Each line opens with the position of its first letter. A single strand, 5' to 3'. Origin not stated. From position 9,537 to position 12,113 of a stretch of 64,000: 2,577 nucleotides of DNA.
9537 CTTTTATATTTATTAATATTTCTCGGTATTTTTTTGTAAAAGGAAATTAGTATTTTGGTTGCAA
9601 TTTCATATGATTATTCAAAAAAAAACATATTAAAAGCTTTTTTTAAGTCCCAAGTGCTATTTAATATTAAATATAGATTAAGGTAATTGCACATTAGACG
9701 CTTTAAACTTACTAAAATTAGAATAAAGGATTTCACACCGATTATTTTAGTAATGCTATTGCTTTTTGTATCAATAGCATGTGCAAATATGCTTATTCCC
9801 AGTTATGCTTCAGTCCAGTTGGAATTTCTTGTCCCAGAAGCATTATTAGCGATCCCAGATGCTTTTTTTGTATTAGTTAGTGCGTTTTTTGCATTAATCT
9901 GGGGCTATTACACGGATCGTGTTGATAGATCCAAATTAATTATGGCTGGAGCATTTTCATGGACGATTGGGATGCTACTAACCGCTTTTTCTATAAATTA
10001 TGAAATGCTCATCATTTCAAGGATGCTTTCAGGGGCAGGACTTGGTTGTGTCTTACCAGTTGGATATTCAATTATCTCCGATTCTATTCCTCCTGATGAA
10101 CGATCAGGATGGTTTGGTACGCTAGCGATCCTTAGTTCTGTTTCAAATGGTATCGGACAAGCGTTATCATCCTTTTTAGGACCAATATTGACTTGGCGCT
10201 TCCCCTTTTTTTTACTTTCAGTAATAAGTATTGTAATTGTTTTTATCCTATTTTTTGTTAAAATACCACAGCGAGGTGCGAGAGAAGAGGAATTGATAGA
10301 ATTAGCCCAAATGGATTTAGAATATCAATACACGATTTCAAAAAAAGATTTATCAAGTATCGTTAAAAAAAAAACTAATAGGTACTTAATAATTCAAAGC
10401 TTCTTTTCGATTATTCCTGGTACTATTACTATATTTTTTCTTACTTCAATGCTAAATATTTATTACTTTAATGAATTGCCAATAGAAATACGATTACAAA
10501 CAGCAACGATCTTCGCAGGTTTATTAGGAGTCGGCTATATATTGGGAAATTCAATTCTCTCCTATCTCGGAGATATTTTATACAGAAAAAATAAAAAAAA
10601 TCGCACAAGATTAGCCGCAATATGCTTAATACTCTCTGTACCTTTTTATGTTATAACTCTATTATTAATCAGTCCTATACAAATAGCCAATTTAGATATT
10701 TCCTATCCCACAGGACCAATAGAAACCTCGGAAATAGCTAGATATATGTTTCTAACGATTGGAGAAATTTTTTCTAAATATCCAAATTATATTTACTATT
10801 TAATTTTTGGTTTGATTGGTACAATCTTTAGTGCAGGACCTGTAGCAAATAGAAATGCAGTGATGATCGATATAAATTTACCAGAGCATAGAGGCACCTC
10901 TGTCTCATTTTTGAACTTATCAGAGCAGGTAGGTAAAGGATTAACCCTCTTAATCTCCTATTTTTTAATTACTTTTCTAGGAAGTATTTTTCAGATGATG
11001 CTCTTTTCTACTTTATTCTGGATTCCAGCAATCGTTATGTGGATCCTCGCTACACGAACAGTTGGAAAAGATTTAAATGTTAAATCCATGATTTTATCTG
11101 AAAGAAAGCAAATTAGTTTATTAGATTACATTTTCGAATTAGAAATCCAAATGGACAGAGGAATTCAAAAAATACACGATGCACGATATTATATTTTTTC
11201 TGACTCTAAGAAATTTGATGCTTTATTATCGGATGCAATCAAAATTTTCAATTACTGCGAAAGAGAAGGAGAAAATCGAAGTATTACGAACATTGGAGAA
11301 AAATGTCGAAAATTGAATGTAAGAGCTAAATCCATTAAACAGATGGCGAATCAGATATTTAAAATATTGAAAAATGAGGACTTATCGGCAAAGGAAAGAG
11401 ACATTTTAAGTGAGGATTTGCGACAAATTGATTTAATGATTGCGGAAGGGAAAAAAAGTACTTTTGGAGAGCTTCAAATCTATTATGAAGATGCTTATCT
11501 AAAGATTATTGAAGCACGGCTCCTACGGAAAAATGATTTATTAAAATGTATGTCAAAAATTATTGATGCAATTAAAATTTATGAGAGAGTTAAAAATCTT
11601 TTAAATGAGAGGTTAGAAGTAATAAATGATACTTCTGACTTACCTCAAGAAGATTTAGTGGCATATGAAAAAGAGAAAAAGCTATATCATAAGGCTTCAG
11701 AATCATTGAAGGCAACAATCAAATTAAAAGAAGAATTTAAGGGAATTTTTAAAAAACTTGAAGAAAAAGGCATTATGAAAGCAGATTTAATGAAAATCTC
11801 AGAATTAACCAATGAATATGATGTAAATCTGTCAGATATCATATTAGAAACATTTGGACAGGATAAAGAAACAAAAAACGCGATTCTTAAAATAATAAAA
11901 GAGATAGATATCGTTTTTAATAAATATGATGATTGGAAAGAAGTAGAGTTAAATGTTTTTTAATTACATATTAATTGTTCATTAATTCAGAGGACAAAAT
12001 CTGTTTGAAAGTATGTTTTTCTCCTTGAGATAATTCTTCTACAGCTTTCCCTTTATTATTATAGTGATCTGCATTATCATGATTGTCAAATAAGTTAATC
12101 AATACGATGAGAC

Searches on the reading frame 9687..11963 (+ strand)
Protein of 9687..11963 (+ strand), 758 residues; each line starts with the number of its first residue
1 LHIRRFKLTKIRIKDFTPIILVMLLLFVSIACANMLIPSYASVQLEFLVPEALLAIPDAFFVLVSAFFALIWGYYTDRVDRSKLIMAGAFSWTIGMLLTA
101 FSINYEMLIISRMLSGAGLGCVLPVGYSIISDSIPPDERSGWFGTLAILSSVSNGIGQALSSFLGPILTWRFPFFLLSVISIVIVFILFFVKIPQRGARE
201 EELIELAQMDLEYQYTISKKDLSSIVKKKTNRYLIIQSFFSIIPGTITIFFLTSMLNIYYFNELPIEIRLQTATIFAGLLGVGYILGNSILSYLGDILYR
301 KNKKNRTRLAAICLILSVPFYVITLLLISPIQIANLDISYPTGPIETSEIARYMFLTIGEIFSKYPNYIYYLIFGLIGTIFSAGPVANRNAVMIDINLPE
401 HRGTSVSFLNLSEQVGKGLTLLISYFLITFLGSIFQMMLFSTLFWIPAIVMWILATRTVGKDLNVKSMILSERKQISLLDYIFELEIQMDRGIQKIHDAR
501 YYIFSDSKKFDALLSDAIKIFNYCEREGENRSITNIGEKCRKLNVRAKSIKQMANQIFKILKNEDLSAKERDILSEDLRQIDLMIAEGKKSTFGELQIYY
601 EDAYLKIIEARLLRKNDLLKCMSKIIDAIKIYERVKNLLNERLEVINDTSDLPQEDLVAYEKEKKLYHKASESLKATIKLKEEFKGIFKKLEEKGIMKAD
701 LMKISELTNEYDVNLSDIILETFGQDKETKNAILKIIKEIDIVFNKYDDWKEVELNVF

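Call 55: search_protein_families(library=pfam, proteins=[window:9687-11963:+], max_evalue=0.001)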
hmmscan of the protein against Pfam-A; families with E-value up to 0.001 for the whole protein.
window:9687-11963:+ (758 aa): 1 family
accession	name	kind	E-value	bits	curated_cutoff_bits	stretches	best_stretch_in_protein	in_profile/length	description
PF07690.21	MFS_1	-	5.3e-41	141.1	33.4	2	23-327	2-291/347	Major Facilitator Superfamily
